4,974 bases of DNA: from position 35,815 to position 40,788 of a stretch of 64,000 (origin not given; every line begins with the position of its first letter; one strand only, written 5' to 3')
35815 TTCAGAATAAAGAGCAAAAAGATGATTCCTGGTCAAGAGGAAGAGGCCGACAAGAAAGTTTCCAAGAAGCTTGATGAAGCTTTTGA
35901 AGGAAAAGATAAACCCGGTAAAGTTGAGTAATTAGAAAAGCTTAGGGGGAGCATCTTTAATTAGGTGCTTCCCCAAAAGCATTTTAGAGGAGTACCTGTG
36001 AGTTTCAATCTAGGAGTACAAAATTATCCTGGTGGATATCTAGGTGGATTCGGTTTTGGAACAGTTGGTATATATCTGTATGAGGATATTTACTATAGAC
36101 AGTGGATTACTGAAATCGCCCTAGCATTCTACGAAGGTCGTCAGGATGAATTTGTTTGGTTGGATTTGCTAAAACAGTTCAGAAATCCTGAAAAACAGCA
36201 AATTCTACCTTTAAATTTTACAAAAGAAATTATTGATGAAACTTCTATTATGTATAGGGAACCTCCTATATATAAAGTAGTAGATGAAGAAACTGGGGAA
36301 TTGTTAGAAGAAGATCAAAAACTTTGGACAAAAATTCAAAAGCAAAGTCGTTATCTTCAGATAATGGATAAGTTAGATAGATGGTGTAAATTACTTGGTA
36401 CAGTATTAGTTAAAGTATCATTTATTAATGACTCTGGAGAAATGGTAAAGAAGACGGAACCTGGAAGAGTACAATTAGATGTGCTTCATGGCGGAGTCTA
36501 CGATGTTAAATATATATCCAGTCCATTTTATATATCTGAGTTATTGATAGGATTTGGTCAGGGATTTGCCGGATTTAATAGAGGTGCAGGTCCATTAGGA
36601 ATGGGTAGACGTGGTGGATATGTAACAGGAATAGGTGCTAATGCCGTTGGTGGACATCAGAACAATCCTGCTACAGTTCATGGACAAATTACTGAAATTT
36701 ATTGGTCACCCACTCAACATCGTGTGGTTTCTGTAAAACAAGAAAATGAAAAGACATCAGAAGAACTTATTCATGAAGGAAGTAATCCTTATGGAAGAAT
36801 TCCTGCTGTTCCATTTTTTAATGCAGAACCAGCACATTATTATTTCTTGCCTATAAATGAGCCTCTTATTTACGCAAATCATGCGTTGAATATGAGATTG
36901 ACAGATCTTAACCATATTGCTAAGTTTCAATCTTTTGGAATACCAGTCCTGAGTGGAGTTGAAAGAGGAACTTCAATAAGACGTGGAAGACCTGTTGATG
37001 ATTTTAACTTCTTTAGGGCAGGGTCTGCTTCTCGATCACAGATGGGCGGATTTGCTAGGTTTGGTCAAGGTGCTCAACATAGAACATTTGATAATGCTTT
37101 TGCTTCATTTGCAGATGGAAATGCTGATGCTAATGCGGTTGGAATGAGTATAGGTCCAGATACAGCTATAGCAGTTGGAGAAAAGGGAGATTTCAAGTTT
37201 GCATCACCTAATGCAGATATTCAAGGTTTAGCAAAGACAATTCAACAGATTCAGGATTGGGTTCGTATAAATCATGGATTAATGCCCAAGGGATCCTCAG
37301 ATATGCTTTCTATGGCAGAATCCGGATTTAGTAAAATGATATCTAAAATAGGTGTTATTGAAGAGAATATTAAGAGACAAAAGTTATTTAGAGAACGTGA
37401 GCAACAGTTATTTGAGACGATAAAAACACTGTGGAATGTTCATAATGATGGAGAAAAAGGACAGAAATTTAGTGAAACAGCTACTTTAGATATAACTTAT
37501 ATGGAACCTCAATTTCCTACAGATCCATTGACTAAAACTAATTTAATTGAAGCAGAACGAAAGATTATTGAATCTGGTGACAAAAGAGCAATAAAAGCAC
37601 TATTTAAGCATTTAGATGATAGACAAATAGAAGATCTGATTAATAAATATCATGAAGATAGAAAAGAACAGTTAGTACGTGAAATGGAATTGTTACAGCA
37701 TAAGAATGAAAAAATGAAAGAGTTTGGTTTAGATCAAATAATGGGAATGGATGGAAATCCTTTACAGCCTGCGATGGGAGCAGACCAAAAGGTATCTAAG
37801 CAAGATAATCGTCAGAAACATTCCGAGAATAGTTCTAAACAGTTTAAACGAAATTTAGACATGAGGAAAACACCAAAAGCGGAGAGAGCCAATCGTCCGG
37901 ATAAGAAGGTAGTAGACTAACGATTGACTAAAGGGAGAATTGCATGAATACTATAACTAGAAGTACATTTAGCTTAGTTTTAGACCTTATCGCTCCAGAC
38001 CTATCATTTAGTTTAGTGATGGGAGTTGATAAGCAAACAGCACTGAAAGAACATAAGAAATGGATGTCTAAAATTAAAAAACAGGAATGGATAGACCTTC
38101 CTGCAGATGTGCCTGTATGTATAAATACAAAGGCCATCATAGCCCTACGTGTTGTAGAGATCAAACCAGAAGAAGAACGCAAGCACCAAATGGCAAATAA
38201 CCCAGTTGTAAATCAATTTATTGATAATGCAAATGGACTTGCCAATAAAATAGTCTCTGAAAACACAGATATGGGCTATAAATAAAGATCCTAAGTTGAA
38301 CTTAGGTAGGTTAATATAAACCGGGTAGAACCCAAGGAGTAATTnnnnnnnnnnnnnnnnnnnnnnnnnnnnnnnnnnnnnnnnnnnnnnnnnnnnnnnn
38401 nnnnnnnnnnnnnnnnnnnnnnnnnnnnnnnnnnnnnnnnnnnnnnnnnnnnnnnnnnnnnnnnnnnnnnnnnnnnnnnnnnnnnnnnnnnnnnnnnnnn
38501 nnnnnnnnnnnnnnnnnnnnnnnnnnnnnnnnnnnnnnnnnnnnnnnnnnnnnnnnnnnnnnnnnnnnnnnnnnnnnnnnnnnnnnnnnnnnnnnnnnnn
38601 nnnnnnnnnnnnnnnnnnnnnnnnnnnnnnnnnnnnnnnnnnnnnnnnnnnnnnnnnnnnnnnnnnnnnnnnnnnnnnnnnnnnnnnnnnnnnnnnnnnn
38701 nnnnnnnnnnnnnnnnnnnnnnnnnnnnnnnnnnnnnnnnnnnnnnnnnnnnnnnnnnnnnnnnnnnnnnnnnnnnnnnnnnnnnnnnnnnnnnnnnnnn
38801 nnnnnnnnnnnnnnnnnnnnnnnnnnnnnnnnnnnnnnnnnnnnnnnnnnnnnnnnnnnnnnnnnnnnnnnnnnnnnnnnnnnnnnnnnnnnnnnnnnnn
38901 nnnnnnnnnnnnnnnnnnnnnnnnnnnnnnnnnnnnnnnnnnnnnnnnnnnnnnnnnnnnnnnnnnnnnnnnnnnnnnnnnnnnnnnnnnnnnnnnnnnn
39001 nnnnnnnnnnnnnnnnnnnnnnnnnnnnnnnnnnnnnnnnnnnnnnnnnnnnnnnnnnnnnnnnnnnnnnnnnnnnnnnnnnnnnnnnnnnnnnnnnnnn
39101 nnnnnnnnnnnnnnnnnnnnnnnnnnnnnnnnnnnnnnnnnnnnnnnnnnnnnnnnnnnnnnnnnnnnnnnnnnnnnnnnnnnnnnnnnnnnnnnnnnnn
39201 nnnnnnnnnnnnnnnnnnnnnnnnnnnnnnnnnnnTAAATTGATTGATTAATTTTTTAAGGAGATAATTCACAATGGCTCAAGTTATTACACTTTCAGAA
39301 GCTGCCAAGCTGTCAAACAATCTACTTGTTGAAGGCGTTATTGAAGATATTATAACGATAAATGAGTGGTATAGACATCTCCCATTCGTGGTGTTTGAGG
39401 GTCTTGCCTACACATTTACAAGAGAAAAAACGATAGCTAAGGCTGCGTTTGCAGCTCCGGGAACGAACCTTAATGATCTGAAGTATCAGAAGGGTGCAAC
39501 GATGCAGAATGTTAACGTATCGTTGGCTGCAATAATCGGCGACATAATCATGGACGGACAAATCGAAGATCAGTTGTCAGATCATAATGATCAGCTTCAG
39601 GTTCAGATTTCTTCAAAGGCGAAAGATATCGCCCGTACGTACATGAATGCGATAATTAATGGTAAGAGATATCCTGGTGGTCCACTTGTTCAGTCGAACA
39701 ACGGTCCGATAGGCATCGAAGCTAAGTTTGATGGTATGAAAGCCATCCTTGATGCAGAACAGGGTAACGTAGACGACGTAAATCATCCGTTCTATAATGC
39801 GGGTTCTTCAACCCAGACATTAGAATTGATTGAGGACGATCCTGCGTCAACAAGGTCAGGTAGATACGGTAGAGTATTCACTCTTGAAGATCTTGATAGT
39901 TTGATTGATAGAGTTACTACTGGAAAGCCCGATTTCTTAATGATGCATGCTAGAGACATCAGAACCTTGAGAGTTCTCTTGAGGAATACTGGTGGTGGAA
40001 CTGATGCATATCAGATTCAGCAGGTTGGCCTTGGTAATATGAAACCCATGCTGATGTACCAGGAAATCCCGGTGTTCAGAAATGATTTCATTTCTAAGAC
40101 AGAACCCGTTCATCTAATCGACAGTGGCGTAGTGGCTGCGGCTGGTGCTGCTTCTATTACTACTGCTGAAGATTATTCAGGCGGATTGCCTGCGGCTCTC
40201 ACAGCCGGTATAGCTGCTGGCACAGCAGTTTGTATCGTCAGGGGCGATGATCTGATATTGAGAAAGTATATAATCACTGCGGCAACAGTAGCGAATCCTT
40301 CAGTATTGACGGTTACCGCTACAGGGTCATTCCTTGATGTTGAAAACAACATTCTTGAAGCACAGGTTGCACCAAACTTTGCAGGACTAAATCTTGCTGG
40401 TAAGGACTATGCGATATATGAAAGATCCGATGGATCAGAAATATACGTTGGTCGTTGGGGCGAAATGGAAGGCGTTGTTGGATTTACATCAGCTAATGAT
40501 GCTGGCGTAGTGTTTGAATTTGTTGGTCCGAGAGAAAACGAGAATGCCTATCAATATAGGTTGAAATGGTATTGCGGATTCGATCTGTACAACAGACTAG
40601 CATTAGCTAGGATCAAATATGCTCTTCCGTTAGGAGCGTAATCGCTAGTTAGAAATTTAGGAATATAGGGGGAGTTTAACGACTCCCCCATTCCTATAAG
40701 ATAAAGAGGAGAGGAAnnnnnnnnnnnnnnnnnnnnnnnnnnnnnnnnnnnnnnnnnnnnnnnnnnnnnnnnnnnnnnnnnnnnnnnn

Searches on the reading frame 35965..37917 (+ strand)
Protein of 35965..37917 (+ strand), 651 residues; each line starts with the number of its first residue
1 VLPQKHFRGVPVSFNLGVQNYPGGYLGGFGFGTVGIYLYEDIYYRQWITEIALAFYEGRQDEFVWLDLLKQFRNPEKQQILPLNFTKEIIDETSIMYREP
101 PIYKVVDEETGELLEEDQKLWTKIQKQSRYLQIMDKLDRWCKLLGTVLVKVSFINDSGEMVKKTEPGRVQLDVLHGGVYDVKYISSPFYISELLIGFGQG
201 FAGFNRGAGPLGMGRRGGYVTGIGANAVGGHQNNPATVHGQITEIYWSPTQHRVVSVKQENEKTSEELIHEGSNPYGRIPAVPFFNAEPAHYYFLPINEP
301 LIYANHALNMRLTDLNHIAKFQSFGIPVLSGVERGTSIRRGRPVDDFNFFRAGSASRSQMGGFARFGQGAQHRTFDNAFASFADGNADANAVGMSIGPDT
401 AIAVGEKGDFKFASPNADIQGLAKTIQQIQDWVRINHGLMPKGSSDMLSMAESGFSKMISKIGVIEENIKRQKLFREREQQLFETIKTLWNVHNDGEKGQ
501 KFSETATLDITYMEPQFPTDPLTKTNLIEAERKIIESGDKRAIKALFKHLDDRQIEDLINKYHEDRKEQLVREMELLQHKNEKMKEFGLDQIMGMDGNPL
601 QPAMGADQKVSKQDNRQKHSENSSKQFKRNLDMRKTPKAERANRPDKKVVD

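Call 83: search_protein_families(library=phrogs, proteins=[window:35965-37917:+], max_evalue=0.001)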
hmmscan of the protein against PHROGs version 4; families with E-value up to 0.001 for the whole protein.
window:35965-37917:+ (651 aa): 1 family
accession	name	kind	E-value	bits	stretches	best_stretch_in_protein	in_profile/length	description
phrog_145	-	head and packaging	0.0001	22.2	0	247-335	201-296/493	portal protein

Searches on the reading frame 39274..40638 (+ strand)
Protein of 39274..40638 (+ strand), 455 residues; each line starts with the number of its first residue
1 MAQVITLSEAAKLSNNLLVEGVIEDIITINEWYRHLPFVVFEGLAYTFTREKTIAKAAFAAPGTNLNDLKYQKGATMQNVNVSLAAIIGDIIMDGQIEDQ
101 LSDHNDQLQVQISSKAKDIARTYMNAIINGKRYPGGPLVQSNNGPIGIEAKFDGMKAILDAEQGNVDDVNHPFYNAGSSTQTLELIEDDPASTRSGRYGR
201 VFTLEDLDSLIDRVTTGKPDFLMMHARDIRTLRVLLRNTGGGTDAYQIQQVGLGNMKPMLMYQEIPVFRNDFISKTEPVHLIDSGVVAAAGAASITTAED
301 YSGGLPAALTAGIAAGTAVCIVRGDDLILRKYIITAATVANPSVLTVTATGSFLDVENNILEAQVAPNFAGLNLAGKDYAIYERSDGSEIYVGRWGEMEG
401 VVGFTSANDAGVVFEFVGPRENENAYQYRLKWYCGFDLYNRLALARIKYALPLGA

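Call 83: search_protein_families(library=phrogs, proteins=[window:39274-40638:+], max_evalue=0.001)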
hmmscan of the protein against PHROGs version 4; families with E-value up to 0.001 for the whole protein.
window:39274-40638:+ (455 aa): 2 families
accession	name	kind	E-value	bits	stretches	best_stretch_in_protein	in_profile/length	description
phrog_212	-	head and packaging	1.2e-37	131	2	4-277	5-221/301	major head protein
phrog_31318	-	unknown function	3.3e-20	73.3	2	204-277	3-73/147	-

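Call 95: search_dna_similar(query=window:39274-40638:+, collection=phages, mode=protein, max_rows=15)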
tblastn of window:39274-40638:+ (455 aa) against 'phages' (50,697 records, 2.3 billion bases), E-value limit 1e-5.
Records with a match: 172; places in all: 172; records where one place covers at least 80% of the query: 0.
Best place of each record, by identity: <60% 172.
By first word of the organism name: Pseudomonas 88; Xanthomonas 24; Stenotrophomonas 11; Bordetella 9; Rhizobium 8; Klebsiella 6; Brevundimonas 5; Acinetobacter 4; Escherichia 4; Janthinobacterium 2; and 6 more.
By host as written in the record: Pseudomonas aeruginosa 31; Pseudomonas aeruginosa PAO1 23; - 12; Bordetella bronchiseptica ATCC 10580 9; Pseudomonas aeruginosa PA14 8; Xanthomonas arboricola pv. juglandis IVIA 1317-1a 6; Pseudomonas sp. 6; Xanthomonas sp. 4; and 50 more.
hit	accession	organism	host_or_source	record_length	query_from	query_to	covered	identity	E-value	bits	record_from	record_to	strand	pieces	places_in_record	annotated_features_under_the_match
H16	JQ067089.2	Pseudomonas phage PaMx28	Pseudomonas aeruginosa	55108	5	273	59%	34.6%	2e-27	121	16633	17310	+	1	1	major head protein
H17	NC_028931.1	Pseudomonas phage PaMx28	Pseudomonas aeruginosa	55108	5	273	59%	34.6%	2e-27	121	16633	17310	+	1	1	major head protein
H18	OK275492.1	Xanthomonas phage FMYAK-P1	Xanthomonas sp.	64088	5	277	60%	33.7%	1e-26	119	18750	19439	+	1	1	major head protein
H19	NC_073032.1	Xanthomonas phage FMYAK-P1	Xanthomonas sp.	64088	5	277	60%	33.7%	1e-26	119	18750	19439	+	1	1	major head protein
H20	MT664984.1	Xanthomonas phage Xp12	Xanthomonas oryzae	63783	5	277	60%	33.7%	1e-26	119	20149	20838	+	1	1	hypothetical protein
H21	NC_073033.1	Xanthomonas phage Xp12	Xanthomonas oryzae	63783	5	277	60%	33.7%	1e-26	119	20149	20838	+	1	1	hypothetical protein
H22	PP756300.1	Xanthomonas phage vB_XeuM-YB23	Xanthomonas euvesicatoria KACC 18468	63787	5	277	60%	33.7%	1e-26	119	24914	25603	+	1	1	hypothetical protein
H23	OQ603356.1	Xanthomonas phage Ep029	Xanthomonas sp. SH48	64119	5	277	60%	33.7%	2e-26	119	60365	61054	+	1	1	record has no annotation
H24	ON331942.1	Stenotrophomonas phage vB_Sm_QDWS359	Stenotrophomonas maltophilia SM102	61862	5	273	59%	34.2%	5e-28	123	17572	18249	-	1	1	major head protein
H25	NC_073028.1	Stenotrophomonas phage vB_Sm_QDWS359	Stenotrophomonas maltophilia SM102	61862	5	273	59%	34.2%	5e-28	123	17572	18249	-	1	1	major head protein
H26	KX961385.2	Bordetella phage LK3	Bordetella bronchiseptica ATCC 10580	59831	5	273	59%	34.1%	1e-28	125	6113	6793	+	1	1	putative major structural protein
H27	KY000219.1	Bordetella phage CN2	Bordetella bronchiseptica ATCC 10580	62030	5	273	59%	34.1%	2e-28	124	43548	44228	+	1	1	major structural protein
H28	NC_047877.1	Bordetella phage CN2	Bordetella bronchiseptica ATCC 10580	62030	5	273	59%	34.1%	2e-28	124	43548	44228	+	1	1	major head protein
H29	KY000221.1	Bordetella phage CN1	Bordetella bronchiseptica ATCC 10580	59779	5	273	59%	34.1%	2e-28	124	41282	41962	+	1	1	major structural protein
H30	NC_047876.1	Bordetella phage CN1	Bordetella bronchiseptica ATCC 10580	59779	5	273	59%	34.1%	2e-28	124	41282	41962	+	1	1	major head protein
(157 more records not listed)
